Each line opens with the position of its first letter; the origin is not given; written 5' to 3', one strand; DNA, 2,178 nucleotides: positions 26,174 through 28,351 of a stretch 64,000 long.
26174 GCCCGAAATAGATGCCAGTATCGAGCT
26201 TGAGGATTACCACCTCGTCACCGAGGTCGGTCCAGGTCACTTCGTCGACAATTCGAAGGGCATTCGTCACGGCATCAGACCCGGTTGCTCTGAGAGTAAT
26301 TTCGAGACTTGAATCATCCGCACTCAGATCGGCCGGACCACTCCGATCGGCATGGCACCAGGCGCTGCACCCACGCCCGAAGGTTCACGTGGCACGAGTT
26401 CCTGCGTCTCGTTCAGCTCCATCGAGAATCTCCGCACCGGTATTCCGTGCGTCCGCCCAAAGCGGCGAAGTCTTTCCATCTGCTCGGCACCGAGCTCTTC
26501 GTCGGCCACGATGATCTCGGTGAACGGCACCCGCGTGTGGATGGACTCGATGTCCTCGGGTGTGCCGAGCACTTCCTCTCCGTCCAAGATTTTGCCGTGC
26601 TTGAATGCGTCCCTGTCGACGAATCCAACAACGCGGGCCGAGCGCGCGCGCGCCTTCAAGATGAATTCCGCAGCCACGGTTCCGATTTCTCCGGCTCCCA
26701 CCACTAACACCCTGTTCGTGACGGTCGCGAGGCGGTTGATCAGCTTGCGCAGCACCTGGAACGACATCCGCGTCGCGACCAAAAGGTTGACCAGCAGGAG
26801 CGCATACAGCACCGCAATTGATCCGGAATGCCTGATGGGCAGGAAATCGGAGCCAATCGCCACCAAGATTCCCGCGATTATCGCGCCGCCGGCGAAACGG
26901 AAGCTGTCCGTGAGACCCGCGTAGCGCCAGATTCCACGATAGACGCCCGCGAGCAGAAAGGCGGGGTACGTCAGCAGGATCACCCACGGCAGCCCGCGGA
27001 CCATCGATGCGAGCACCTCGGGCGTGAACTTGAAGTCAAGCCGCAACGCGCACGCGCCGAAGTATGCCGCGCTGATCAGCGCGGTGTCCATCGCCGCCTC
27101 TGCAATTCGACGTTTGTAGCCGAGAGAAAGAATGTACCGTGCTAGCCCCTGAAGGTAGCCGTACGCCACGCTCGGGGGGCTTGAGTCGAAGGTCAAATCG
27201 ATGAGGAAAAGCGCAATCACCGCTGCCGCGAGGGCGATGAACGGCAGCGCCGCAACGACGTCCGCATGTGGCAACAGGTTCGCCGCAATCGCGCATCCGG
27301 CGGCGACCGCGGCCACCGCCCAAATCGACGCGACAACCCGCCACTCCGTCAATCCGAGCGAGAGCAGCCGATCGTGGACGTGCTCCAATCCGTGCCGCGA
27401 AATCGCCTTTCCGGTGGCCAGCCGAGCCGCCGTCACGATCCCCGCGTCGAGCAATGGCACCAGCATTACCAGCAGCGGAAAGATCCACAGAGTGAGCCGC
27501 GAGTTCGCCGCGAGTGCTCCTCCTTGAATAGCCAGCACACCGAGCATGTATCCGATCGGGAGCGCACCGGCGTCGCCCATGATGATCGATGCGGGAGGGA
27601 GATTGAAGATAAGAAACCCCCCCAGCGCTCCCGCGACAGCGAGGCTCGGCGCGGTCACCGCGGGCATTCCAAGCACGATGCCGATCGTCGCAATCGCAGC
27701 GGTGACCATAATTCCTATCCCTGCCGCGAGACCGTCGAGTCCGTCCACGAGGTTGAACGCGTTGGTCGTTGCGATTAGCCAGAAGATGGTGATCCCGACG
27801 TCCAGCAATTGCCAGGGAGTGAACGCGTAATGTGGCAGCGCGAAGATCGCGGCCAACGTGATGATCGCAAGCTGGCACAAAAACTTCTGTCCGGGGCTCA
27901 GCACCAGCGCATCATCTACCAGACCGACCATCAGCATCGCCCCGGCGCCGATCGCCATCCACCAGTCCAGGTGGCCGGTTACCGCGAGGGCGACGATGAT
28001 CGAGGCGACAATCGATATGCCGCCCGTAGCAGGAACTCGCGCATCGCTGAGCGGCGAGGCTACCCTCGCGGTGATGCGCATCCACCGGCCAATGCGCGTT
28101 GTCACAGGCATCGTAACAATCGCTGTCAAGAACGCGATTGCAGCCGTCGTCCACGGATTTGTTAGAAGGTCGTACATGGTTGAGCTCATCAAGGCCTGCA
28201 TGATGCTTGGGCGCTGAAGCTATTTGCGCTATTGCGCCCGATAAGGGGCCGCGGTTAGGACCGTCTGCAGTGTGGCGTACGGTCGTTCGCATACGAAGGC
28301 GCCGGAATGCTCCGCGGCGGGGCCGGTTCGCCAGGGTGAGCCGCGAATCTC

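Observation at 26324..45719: Complete Wzx/Wzy-dependent polysaccharide locus containing a GDP-mannose 3,5-epimerase homologue, implying an L-galactose/L-gulose-containing polymer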

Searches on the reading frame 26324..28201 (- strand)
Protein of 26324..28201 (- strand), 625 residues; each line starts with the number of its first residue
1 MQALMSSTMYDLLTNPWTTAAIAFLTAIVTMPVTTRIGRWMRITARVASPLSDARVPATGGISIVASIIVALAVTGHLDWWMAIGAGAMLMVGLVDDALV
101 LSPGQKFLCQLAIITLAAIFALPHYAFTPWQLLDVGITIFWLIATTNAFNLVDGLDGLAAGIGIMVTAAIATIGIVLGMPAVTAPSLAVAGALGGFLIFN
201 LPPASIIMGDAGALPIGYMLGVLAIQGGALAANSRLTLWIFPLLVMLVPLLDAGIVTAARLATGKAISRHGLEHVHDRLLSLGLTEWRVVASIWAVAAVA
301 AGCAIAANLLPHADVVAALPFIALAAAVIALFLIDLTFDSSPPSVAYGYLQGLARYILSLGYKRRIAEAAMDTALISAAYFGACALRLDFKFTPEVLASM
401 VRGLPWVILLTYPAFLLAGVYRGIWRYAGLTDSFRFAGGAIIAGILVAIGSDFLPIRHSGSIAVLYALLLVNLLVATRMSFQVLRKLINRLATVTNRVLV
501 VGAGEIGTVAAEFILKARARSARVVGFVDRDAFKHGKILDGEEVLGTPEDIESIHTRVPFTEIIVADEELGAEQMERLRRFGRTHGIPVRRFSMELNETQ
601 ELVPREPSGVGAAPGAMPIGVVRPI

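Call 3: search_protein_families(library=pfam, proteins=[window:26324-28201:-])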
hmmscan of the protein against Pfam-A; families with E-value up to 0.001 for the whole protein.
window:26324-28201:- (625 aa): 2 families
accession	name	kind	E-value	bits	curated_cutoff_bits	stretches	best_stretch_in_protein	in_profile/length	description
PF00953.26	Glycos_transf_4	-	9.1e-30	104.2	27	1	82-227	4-159/160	Glycosyl transferase family 4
PF13727.12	CoA_binding_3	-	9e-06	26.2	25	1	418-556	3-138/175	CoA-binding domain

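Call 7: search_protein_families(library=ncbifam, proteins=[window:26324-28201:-])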
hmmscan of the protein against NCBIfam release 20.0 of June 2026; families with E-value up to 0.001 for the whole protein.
window:26324-28201:- (625 aa): 8 families
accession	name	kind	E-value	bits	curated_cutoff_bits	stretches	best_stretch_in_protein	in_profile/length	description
TIGR02380.1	ECA_wecA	exception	2.2e-19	69.8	326.05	1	22-324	6-325/346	UDP-N-acetylglucosamine--undecaprenyl-phosphate N-acetylglucosaminephosphotransferase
NF053644.1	MraY_archaea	equivalog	3e-18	66.3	450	1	107-304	154-339/340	pseudomurein biosynthesis MraY family phospho-N-acetylmuramoyl-pentapeptide-transferase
TIGR00445.1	mraY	equivalog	1.8e-17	63.8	192.05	1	49-303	28-313/321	phospho-N-acetylmuramoyl-pentapeptide-transferase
TIGR03025.1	EPS_sugtrans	subfamily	3.6e-14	52.8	295.55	1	371-590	2-219/445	exopolysaccharide biosynthesis polyprenyl glycosylphosphotransferase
TIGR03023.1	WcaJ_sugtrans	equivalog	5.6e-11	42.4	410.75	1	371-587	2-221/453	undecaprenyl-phosphate glucose phosphotransferase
TIGR03570.1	NeuD_NnaD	subfamily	1.8e-05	24.5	160.8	1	498-558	2-59/202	NeuD/PglB/VioB family sugar acetyltransferase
TIGR03022.1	WbaP_sugtrans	subfamily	2.6e-05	23.7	403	1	374-579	7-209/456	undecaprenyl-phosphate galactose phosphotransferase WbaP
TIGR03013.1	EpsB_2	subfamily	2.8e-05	23.4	393.35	1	375-569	6-195/443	TIGR03013 family XrtA/PEP-CTERM system glycosyltransferase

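Call 54: search_solved_structures(query=window:26324-28201:-, max_evalue=0.001)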
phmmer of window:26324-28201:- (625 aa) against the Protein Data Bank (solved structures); distinct sequences matched with E-value up to 0.001: 5.
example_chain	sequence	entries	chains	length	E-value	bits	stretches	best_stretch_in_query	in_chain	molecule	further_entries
5jnq_A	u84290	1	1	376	5.9e-12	48.4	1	135-303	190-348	Phospho-N-acetylmuramoyl-pentapeptide-transferase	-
9zno_A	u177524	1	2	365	2.9e-10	42.8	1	52-306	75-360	Phospho-N-acetylmuramoyl-pentapeptide-transferase (MraY)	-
4j72_A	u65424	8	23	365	3.7e-06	29.3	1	119-306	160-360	Phospho-N-acetylmuramoyl-pentapeptide-transferase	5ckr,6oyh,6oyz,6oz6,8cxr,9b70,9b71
8tlu_A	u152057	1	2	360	0.00053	22.1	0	117-299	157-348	Phospho-N-acetylmuramoyl-pentapeptide-transferase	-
8g01_A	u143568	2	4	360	0.00055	22.1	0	117-299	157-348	Phospho-N-acetylmuramoyl-pentapeptide-transferase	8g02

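Call 64: find_homologous_proteins(query=window:26324-28201:-, max_evalue=1e-20)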
Query window:26324-28201:- (625 aa): 703 proteins with E <= 1e-20 among 8000 candidates; the best 120 are listed.
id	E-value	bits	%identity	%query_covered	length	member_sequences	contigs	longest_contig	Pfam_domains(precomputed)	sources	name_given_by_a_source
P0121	0.0e+0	1304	99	99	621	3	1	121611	PF13727.13,PF00953.27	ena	-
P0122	0.0e+0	1181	89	99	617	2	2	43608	PF00953.27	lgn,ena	-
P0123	0.0e+0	1170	89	99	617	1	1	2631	PF13727.13,PF00953.27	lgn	-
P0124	0.0e+0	1157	87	100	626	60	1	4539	PF00953.27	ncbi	-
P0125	0.0e+0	1157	89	96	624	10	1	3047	PF00953.27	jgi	jgi:UDP-GlcNAc:undecaprenyl-phosphate GlcNAc-1-phosphate transferase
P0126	0.0e+0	1151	88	99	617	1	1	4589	PF00953.27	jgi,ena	-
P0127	0.0e+0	1128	86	99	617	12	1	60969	PF00953.27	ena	-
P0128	0.0e+0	1109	84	99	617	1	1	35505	PF00953.27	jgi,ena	-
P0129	0.0e+0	1102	84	99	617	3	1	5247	PF00953.27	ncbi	-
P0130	3.5e-274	929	70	99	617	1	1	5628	PF00953.27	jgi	jgi:UDP-N-acetylmuramyl pentapeptide phosphotransferase/UDP-N-acetylglucosamine-1-phosphate transfer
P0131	1.9e-263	894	69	96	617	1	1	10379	PF00953.27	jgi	jgi:UDP-N-acetylmuramyl pentapeptide phosphotransferase/UDP-N-acetylglucosamine-1-phosphate transfer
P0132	7.0e-256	869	65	99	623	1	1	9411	PF00953.27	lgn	-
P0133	8.7e-237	806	64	96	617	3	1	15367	PF13727.13,PF00953.27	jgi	-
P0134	1.6e-236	805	62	97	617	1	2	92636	PF00953.27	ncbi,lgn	ncbi:MAG: hypothetical protein ACREQR_19875 [Candidatus Binataceae bacterium]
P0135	6.9e-232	790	62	97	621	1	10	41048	PF13727.13,PF00953.27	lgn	-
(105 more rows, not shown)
